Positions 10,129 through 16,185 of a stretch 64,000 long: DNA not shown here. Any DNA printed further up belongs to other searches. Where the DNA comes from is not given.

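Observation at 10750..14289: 1179-aa fusion of a DyP-type peroxidase and a cytochrome P450-like domain behind an unknown N-terminal domain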

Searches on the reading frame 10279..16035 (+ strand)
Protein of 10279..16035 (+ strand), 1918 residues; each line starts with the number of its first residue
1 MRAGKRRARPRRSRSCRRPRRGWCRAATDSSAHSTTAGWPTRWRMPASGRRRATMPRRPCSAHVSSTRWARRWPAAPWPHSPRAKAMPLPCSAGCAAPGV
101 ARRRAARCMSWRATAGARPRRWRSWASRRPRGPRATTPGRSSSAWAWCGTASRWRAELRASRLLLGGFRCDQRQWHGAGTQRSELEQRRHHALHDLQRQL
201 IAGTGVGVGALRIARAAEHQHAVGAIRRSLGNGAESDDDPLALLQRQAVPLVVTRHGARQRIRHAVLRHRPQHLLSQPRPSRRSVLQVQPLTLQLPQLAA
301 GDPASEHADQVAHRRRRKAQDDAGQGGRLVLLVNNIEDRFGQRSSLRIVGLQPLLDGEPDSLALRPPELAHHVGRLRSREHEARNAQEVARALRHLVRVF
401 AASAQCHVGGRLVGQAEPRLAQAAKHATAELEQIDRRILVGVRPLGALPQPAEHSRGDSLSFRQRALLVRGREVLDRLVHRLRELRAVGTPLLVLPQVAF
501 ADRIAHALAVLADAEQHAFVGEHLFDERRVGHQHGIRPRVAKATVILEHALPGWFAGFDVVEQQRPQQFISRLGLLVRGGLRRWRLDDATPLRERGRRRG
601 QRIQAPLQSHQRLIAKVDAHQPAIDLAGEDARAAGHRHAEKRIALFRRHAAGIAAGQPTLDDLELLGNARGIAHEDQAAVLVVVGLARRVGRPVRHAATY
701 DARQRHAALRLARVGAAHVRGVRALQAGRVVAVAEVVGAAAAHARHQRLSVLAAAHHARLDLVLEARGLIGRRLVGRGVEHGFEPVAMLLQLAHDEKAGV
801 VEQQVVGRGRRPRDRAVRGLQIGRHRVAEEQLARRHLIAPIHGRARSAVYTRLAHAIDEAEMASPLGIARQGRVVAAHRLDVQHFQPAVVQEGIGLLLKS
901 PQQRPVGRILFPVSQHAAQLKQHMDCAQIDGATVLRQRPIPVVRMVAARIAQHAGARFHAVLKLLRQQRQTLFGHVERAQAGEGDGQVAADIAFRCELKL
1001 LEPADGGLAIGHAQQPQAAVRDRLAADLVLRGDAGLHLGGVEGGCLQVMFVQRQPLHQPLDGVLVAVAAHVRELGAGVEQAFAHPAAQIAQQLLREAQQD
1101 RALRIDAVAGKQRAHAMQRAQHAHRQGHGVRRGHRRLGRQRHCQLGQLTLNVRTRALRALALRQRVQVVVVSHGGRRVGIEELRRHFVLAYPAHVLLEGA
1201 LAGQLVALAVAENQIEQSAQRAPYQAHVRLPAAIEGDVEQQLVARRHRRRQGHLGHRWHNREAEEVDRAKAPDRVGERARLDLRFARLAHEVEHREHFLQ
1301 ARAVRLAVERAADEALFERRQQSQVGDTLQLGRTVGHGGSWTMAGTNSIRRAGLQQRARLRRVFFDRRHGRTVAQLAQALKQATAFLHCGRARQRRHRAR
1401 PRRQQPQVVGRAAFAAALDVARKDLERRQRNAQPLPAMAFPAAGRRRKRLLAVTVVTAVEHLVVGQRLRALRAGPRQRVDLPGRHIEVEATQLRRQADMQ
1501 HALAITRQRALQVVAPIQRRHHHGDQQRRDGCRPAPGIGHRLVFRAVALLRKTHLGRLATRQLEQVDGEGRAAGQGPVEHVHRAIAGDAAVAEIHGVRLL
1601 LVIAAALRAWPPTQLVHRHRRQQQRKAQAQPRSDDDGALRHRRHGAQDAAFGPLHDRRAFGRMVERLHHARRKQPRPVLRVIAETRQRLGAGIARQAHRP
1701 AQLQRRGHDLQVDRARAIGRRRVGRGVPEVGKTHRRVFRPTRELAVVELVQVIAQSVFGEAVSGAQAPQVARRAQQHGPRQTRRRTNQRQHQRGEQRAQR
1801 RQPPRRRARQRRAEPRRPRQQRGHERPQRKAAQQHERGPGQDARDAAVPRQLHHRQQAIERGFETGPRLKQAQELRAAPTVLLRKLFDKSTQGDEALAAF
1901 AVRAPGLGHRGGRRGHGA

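Call 84: search_protein_families(library=pfam, proteins=[window:10279-16035:+], max_evalue=0.0001)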
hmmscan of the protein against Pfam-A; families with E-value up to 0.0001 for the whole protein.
window:10279-16035:+ (1918 aa): 0 families
